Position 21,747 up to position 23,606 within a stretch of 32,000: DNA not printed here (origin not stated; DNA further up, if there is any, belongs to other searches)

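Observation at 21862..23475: Single-gene, very low-GC insertion between a deacetylase gene and valS, encoding a 519-aa membrane-anchored helical-repeat protein of no recognisable family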

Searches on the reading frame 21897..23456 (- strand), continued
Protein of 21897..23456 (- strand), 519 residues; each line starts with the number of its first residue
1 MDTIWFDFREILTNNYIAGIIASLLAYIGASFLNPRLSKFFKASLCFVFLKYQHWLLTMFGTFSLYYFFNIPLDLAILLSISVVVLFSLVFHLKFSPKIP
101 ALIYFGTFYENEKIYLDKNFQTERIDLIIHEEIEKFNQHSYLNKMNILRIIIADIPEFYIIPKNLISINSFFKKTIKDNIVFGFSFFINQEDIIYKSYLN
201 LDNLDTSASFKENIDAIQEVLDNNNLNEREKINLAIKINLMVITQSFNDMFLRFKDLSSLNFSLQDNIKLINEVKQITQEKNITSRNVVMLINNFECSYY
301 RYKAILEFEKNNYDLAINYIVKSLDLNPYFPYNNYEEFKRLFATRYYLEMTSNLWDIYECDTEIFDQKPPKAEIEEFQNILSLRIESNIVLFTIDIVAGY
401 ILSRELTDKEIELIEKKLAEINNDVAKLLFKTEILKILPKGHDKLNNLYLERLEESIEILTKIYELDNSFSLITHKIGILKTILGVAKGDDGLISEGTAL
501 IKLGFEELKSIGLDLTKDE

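Call 55: search_protein_families(library=padloc, proteins=[L015:1872-2996:+, L015:2998-3555:+, L015:5272-5892:+, L015:7289-7927:-, L015:8294-9040:-, L100:4267-6276:+, L100:6252-7973:+, L100:10284-11327:+, L100:11357-12955:+, L101:12524-13939:+], max_evalue=0.001)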
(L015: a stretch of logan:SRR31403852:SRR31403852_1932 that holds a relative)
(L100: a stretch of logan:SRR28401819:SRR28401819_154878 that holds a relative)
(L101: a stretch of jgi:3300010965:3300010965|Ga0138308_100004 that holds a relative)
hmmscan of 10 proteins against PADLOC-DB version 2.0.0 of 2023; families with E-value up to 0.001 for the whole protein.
L015:1872-2996:+ (374 aa): 4 families
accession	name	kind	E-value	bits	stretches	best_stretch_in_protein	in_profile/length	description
PDLC00332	PtuB1|PtuB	-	3e-06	25.2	1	8-43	36-71/212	Unknown function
PDLC00314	PtuB1|PtuB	-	0.00015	19.9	1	8-42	35-69/156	Unknown function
PDLC00353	PtuB1|PtuB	-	0.00019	19.3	1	8-45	39-75/196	Unknown function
PDLC01256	Cas9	-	0.00034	17.5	0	7-44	499-539/711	"CAS-II-A,CAS-II-B,CAS-II-C; effector__SPE"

L015:2998-3555:+ (185 aa): 0 families

L015:5272-5892:+ (206 aa): 0 families

L015:7289-7927:- (212 aa): 2 families
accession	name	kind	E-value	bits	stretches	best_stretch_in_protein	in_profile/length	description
PDLC04945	PDC-S18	-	5.7e-86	286.6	1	2-211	37-246/302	-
PDLC04946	PDC-S18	-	1.7e-36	124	1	1-209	56-262/365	-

L015:8294-9040:- (248 aa): 8 families
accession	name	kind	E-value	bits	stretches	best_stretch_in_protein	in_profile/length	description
PDLC04815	PDC-S02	-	3.1e-17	60.9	1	128-240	205-316/346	-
PDLC04806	PDC-S02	-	2e-13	48.3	1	123-226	180-282/324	-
PDLC04819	PDC-S02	-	6.9e-13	46.5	1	119-243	187-307/334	-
PDLC03663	mREase_IV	-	1.2e-11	42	1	123-221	407-502/544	Type IV methyl-directed restriction enzyme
PDLC03203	mREase_II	-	3.5e-11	40.9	1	107-226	238-357/393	Type II methyl-directed restriction enzyme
PDLC04796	PDC-S02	-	2.7e-08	31.2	1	122-226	237-339/390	-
PDLC03657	mREase_IV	-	1e-07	29.6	1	106-226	152-274/317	Type IV methyl-directed restriction enzyme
PDLC00631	ZorD1|ZorD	-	2.3e-06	23.7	1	119-224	939-1043/1071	"SWI2/SNF2 helicase, Mrr-like nuclease"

L100:4267-6276:+ (669 aa): 1 family
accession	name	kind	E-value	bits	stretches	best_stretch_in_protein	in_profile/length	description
PDLC03925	OloA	-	2e-48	164.1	1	76-646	58-584/596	-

L100:6252-7973:+ (573 aa): 1 family
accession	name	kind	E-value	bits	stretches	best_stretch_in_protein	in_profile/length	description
PDLC03926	OloB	-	1e-123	412.4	1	5-565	2-554/556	-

L100:10284-11327:+ (347 aa): 0 families

L100:11357-12955:+ (532 aa): 1 family
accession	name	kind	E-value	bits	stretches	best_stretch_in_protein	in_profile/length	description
PDLC03656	mREase_IV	-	0.00033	18.5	1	30-66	225-260/277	Type IV methyl-directed restriction enzyme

L101:12524-13939:+ (471 aa): 4 families
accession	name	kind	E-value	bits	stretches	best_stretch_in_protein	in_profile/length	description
PDLC03976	PD-Lambda-1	-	1.1e-128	428.3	1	36-442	77-480/491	-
PDLC03977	PD-Lambda-1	-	1.2e-128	428.2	1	31-444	69-481/496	-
PDLC05041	PDC-S57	-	3.5e-18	64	1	317-411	3-91/212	-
PDLC05042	PDC-S57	-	4.4e-09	34.3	1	315-446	3-139/245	-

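Call 61: find_related_loci(query=A1, collection=viral_contigs, flank=8000)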
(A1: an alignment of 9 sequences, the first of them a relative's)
Query A1 (519 aa) in viral_contigs; peptide patterns used: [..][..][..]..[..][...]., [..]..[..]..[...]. (x = any residue, [..] = any of these).
365 stretches matched a pattern, but none encodes a relative of the query by tblastn (E <= 1e-3).

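Call 62: list_cluster_members(proteins=[P0021, P0022, P0024, P0028, P0029, P0030, P0031, P0032, P0033, P0034])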
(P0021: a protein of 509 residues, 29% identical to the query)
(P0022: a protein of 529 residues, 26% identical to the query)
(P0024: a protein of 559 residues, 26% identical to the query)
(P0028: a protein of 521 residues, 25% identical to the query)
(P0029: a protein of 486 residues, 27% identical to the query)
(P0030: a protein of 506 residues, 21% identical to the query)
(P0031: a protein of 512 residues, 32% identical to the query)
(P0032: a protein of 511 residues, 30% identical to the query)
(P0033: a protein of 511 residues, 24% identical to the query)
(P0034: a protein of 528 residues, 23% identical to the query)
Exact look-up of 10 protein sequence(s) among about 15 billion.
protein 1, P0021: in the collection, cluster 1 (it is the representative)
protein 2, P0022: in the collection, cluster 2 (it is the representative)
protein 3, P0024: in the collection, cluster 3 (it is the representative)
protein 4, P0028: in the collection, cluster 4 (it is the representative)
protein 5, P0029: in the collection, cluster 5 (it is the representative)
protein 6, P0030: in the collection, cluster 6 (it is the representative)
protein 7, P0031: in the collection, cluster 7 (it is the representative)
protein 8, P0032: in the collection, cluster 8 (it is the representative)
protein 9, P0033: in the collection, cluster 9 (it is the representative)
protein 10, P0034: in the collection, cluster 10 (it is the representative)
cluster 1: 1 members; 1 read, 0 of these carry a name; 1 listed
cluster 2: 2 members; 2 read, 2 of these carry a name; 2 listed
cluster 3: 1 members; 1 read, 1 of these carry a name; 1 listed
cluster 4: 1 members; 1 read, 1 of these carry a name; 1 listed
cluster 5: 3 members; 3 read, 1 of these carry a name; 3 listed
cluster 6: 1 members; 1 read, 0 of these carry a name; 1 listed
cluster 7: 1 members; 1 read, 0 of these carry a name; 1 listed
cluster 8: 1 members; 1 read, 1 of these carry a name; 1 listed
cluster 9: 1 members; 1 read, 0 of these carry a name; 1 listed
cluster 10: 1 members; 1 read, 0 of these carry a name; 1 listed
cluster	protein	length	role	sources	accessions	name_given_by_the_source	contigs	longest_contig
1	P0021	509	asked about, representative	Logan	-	-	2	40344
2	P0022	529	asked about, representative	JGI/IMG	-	hypothetical protein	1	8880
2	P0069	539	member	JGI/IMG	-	hypothetical protein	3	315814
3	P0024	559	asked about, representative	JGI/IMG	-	tetratricopeptide (TPR) repeat protein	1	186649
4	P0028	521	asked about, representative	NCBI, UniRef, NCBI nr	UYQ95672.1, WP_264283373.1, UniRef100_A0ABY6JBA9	hypothetical protein MKQ68_11215 [Chitinophaga horti] | Uncharacterized protein n=1 Tax=Chitinophaga horti TaxID=2920382 RepID=A0ABY6JBA9_9BACT | hypothetical protein [Chitinophaga horti]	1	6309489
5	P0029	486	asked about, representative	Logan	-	-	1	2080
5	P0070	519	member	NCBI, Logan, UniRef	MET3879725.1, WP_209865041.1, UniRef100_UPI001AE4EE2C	hypothetical protein [Chitinophaga sp. OAE865] | hypothetical protein n=1 Tax=Chitinophaga sp. OAE865 TaxID=2817898 RepID=UPI001AE4EE2C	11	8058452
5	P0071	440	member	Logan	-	-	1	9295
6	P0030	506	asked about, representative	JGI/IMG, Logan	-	-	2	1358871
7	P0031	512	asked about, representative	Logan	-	-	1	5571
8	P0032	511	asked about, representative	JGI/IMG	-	hypothetical protein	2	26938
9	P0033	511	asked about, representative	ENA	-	-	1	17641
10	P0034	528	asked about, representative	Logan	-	-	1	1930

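Call 63: find_encoding_contigs(protein=P0028, flank=9000, max_places=1)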
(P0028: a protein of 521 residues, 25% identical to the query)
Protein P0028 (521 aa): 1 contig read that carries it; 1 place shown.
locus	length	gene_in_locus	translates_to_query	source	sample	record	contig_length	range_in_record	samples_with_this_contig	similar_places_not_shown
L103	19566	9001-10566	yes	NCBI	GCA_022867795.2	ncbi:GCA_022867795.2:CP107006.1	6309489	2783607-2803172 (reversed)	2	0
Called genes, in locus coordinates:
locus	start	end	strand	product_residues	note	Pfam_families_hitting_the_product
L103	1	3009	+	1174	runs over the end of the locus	PF07660:STN (weak), PF13620:CarboxypepD_reg, PF13715:CarbopepD_reg_2, PF07715:Plug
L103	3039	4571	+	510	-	PF14322:SusD-like_3, PF07980:SusD_RagB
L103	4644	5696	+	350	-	PF14289:DUF4369, PF00578:AhpC-TSA, PF08534:Redoxin, PF00085:Thioredoxin, PF13098:Thioredoxin_2 (weak), PF13905:Thioredoxin_8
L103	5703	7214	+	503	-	PF13428:TPR_14 (faint), PF08534:Redoxin, PF00578:AhpC-TSA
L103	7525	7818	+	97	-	PF17293:Arm-DNA-bind_5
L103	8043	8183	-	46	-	-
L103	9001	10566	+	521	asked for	-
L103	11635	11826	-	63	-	-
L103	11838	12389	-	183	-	PF22028:DUF6934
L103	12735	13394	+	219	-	-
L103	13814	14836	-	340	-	PF12833:HTH_18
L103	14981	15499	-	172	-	-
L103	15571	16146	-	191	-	PF14559:TPR_19 (faint), PF00515:TPR_1 (faint), PF07719:TPR_2 (faint), PF13181:TPR_8 (faint), PF13424:TPR_12 (weak), PF13428:TPR_14 (faint), PF21033:RMD1-3 (weak)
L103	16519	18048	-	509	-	PF13905:Thioredoxin_8 (faint)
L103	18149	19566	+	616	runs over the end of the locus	PF13176:TPR_7 (faint), PF13424:TPR_12 (faint), PF14559:TPR_19 (faint), PF00515:TPR_1 (faint), PF07719:TPR_2 (faint), PF13428:TPR_14 (faint), PF07730:HisKA_3 (weak), PF02518:HATPase_c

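Call 64: find_encoding_contigs(protein=P0021, flank=9000, max_places=1)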
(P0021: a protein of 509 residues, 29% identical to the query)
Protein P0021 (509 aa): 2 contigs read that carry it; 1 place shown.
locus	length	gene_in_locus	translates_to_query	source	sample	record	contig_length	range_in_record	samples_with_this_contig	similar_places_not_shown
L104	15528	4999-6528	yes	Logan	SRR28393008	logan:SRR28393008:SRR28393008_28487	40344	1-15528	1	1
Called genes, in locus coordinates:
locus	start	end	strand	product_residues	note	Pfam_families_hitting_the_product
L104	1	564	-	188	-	?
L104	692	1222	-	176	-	-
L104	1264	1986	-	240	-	PF05575:V_cholerae_RfbT (weak), PF05050:Methyltransf_21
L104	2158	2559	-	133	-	-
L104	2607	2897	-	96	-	-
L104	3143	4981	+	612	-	PF07693:KAP_NTPase (weak)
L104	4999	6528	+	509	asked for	-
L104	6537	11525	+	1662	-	-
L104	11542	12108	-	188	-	PF14730:DUF4468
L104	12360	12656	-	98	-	-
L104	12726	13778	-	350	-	PF13481:AAA_25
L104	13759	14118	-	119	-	PF12728:HTH_17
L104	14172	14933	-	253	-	-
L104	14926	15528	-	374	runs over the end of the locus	PF17293:Arm-DNA-bind_5 (weak), PF13102:Phage_int_SAM_5, PF00589:Phage_integrase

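Call 65: find_encoding_contigs(protein=P0030, flank=9000, max_places=1)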
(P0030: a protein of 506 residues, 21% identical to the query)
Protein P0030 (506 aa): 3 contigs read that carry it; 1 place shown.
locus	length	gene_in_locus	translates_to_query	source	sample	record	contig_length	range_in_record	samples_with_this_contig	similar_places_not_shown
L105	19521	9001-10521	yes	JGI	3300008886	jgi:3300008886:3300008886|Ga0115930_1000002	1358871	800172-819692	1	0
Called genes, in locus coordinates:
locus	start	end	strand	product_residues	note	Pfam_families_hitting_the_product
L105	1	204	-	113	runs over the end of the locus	-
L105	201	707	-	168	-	-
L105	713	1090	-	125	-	-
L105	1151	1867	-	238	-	-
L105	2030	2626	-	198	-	-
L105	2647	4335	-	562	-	-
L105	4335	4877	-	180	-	-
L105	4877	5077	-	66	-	-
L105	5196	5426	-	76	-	-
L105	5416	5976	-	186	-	-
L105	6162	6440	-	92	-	-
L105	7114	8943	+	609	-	PF14280:DUF4365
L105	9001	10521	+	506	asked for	-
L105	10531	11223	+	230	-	-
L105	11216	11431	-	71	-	-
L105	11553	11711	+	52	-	-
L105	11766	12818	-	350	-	PF13585:CHU_C, PF13860:FlgD_ig (weak)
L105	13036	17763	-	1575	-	PF18962:Por_Secre_tail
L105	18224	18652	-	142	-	-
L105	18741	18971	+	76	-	PF13560:HTH_31, PF01381:HTH_3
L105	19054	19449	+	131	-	-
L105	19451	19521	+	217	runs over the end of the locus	-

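Call 78: find_related_loci(query=A1, collection=metagenome_contigs, flank=8000)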
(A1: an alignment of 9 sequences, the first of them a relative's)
Query A1 (519 aa) in metagenome_contigs; peptide patterns used: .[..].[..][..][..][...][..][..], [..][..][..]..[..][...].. (x = any residue, [..] = any of these).
364 stretches matched a pattern; 1 encode a relative of the query (tblastn E <= 1e-3); 1 distinct loci.
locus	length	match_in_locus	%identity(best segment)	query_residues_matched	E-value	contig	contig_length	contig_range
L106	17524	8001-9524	41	7-518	1e-125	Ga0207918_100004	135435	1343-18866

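Call 81: fold_search(model_id=the predicted structure, library=viral)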
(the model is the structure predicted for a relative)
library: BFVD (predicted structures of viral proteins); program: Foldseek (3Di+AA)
matches with E <= 10: 195; with E <= 0.001: 0
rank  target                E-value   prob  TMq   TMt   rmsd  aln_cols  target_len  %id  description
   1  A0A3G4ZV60            5.1e-02  0.23  0.09  0.10  22.9       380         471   13  Uncharacterized protein [Barrevirus sp.]
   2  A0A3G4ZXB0            6.5e-02  0.85  0.15  0.23  19.2       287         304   11  Sel1 repeat family protein [Faunusvirus sp.]
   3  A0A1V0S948            1.1e-01  0.41  0.13  0.16  25.1       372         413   13  TPR repeat protein [Catovirus CTV1]
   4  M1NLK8                1.4e-01  0.51  0.13  0.17  17.2       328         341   12  Repeat protein [Moumouvirus goulette]
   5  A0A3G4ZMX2            1.4e-01  0.23  0.15  0.10  22.7       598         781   12  RING-type domain-containing protein [Terrestrivirus sp.]
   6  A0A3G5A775            1.4e-01  0.84  0.15  0.27  17.6       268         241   12  Sel1 repeat family protein [Hyperionvirus sp.]
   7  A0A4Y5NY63            1.4e-01  0.20  0.09  0.13  62.3       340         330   11  (no name in the UniProt tables at hand)
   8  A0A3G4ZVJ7            2.2e-01  0.28  0.11  0.16  23.6       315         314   13  Sel1 repeat protein [Edafosvirus sp.]
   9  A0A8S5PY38            2.4e-01  0.23  0.12  0.17  19.6       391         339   11  Glycosyltransferase [Myoviridae sp. ctgsk7]
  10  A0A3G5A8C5            2.7e-01  0.57  0.15  0.24  19.5       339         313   12  Gamma-soluble NSF attachment protein [Homavirus sp.]
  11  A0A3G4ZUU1            3.0e-01  0.08  0.09  0.08  26.6       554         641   12  Uncharacterized protein [Edafosvirus sp.]
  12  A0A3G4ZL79            3.5e-01  0.30  0.15  0.20  14.9       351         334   12  Uncharacterized protein [Terrestrivirus sp.]
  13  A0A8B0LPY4            3.8e-01  0.80  0.19  0.32  11.5       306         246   14  Tetratricopeptide repeat protein [uncultured archaeal virus]
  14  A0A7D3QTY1            4.9e-01  0.41  0.15  0.25  20.4       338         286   12  Soluble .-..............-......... factor [Fadolivirus FV1/VV64]
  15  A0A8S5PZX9            4.9e-01  0.35  0.17  0.15  29.2       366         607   13  Serine-pyruvate aminotransferase [Siphoviridae sp. ctOCb13]
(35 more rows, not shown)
